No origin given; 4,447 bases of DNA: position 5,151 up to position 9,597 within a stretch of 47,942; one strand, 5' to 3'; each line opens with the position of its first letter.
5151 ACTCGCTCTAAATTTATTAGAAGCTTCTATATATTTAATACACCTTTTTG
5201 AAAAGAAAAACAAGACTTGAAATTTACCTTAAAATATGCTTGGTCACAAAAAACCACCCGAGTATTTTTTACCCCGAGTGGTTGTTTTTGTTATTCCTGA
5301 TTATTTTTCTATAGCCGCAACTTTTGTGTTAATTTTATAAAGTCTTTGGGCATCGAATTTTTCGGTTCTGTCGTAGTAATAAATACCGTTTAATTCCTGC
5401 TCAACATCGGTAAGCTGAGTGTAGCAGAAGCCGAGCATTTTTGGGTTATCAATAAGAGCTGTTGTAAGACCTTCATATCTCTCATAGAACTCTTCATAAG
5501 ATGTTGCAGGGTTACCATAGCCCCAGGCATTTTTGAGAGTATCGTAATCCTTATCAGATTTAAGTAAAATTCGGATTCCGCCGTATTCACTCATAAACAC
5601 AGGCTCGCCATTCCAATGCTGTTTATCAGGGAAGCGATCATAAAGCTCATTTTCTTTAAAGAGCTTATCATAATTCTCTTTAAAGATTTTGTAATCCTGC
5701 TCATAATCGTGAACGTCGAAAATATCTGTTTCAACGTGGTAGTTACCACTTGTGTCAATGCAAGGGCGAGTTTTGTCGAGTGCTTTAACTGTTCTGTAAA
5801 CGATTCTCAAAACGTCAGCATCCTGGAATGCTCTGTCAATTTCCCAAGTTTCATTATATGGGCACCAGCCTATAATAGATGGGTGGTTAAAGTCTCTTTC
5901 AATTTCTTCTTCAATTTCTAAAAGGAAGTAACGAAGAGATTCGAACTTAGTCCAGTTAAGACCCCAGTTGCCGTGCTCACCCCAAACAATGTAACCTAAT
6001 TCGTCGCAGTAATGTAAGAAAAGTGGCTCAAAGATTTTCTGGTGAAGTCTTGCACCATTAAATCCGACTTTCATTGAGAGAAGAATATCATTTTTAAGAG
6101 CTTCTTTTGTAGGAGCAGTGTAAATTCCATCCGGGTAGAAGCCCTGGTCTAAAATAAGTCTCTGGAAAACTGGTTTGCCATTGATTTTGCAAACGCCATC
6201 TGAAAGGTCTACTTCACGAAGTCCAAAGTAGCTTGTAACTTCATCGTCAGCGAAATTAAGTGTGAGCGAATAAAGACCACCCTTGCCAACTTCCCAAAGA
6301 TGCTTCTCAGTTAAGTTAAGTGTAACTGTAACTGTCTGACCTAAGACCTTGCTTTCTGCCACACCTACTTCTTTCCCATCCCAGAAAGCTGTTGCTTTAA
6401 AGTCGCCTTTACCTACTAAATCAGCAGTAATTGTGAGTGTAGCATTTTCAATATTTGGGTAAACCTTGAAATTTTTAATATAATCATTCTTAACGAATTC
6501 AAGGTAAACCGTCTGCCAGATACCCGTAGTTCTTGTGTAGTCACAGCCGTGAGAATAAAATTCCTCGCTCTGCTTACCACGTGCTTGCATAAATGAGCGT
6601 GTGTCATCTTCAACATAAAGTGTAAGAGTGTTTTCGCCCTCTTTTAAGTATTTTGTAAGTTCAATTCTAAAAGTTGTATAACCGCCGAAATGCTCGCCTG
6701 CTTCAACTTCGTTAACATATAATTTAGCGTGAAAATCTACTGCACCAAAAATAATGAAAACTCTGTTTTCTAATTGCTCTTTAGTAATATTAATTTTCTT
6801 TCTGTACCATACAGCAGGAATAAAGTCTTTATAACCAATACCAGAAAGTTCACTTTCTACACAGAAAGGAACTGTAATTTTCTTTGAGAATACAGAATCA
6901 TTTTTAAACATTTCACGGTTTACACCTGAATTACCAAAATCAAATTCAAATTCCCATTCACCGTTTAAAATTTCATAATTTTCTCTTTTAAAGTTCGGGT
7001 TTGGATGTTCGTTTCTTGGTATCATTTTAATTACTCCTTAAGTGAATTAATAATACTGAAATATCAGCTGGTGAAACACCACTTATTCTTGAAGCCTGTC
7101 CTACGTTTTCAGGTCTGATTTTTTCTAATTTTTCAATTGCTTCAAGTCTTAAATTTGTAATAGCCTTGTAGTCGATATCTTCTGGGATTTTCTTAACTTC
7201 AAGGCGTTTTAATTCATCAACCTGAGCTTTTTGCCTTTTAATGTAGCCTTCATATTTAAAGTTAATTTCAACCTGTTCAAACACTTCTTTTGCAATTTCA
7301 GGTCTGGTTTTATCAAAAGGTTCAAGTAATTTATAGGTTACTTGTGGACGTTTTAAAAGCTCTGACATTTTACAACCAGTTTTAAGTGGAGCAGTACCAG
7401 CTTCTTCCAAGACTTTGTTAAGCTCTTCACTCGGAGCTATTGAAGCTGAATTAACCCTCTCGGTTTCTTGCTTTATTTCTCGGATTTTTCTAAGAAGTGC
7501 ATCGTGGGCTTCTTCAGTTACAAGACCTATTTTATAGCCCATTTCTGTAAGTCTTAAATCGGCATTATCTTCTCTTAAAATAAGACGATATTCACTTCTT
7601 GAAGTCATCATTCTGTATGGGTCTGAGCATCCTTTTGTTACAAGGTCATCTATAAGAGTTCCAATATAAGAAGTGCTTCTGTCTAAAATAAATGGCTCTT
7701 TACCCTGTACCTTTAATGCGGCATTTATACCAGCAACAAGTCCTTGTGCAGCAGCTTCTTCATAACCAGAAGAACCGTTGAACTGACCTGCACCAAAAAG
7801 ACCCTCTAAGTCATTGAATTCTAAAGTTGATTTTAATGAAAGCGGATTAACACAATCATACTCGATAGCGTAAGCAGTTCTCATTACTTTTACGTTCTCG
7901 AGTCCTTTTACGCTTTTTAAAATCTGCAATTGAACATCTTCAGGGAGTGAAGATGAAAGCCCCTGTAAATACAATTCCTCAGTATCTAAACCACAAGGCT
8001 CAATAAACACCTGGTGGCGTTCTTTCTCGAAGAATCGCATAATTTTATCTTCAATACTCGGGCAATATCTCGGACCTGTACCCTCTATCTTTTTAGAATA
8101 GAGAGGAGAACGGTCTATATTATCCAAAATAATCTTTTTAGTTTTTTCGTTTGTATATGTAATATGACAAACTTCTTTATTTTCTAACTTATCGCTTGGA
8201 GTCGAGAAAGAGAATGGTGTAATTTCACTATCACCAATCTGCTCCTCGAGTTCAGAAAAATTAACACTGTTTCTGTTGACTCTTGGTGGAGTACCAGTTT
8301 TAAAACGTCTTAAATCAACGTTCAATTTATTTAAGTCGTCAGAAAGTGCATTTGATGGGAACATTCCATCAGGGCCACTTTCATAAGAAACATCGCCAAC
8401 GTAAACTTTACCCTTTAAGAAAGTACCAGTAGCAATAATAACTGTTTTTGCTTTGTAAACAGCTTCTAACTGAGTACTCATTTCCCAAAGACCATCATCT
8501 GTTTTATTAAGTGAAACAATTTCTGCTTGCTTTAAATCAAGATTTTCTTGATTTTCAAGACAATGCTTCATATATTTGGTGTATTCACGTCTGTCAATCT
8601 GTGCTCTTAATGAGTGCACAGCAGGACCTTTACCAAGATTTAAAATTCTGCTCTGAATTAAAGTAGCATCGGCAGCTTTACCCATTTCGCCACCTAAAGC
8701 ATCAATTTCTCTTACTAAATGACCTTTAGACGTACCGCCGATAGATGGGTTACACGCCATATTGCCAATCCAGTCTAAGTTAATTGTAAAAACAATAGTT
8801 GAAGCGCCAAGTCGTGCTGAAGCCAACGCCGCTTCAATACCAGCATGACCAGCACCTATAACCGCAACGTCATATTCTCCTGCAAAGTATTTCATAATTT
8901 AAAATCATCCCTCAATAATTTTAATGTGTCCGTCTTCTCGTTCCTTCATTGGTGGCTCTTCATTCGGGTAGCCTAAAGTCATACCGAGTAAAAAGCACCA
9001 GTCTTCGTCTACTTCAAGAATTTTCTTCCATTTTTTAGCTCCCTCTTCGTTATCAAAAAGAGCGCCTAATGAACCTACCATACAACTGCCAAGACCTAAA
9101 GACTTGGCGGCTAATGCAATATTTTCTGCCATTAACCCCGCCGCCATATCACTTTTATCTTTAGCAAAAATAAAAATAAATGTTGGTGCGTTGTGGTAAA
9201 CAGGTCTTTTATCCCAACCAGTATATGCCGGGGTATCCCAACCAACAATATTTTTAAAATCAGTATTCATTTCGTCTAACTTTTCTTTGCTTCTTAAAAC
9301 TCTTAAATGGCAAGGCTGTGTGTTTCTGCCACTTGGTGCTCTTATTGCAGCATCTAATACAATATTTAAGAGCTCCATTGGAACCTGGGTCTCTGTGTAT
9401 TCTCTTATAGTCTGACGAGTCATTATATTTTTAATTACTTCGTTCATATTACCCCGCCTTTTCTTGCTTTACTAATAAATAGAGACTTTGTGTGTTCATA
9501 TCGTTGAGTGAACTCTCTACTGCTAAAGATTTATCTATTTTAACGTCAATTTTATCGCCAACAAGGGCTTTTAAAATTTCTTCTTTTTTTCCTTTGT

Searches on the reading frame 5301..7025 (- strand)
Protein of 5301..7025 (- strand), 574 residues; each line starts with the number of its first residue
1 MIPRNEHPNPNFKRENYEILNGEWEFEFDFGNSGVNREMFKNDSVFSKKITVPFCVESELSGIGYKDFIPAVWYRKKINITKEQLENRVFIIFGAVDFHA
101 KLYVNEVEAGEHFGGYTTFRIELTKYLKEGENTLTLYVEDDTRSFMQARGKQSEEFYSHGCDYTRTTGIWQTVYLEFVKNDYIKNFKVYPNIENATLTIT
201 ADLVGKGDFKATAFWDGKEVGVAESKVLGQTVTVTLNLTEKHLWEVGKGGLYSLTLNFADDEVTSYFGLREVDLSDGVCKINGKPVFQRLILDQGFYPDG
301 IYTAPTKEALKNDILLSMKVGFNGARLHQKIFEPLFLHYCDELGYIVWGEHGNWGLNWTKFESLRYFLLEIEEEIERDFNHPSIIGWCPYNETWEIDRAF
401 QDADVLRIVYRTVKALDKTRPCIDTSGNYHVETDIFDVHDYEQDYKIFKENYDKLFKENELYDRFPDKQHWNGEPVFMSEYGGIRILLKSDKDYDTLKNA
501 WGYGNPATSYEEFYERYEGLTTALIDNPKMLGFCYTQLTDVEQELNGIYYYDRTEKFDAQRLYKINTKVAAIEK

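Call 51: search_protein_families(library=pfam, proteins=[window:5301-7025:-], max_evalue=0.00001)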
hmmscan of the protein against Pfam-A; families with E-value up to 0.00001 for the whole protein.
window:5301-7025:- (574 aa): 3 families
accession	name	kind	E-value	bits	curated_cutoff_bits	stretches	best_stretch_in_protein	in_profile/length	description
PF02837.24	Glyco_hydro_2_N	-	1.4e-18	67.8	28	1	19-175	3-165/169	Glycosyl hydrolases family 2, sugar binding domain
PF02836.23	Glyco_hydro_2_C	-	1.6e-10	41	21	1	306-484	34-213/302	Glycosyl hydrolases family 2, TIM barrel domain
PF22666.2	Glyco_hydro_2_N2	-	1.8e-08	35.1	27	1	72-157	50-136/167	Glycosyl hydrolase 2 galactose-binding domain-like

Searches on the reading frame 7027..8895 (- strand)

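Call 51: search_protein_families(library=pfam, proteins=[window:7027-8895:-], max_evalue=0.00001)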
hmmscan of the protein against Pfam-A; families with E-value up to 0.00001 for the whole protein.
window:7027-8895:- (622 aa): 6 families
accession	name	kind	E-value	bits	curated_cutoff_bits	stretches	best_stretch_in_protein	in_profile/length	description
PF01134.28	GIDA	-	1.6e-155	518.4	22.1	1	9-400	1-391/391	Glucose inhibited division protein A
PF13932.14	SAM_GIDA_C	-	3.7e-26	91.1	27.1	1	561-616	2-57/57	tRNA modifying enzyme MnmG/GidA C-terminal helical bundle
PF21680.2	GIDA_C_1st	-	3.1e-25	89.2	24.7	1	461-556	1-96/96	tRNA modifying enzyme MnmG/GidA C-terminal helical domain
PF13738.12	Pyr_redox_3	-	2e-08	34.3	30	0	88-161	66-137/305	Pyridine nucleotide-disulphide oxidoreductase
PF07992.20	Pyr_redox_2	-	8.9e-08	32.3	26.1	1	8-158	1-109/291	Pyridine nucleotide-disulphide oxidoreductase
PF12831.13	FAD_oxidored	-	3.1e-07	30.5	27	1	9-158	1-146/416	FAD dependent oxidoreductase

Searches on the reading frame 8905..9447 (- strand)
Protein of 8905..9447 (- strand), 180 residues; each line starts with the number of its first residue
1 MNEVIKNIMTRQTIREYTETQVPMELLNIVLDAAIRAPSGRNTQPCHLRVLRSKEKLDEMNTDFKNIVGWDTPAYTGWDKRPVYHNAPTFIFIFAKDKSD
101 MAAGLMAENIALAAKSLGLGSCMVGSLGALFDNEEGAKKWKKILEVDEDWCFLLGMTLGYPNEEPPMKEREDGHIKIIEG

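Call 51: search_protein_families(library=pfam, proteins=[window:8905-9447:-], max_evalue=0.00001)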
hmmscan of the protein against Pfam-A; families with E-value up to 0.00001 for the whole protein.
window:8905-9447:- (180 aa): 2 families
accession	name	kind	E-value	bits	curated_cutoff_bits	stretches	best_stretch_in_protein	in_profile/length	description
PF00881.29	Nitroreductase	-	1.3e-22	81.2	23.5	1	8-160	1-167/167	Nitroreductase family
PF14512.11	TM1586_NiRdase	-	3.3e-11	43.7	27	0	84-126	63-107/215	Putative TM nitroreductase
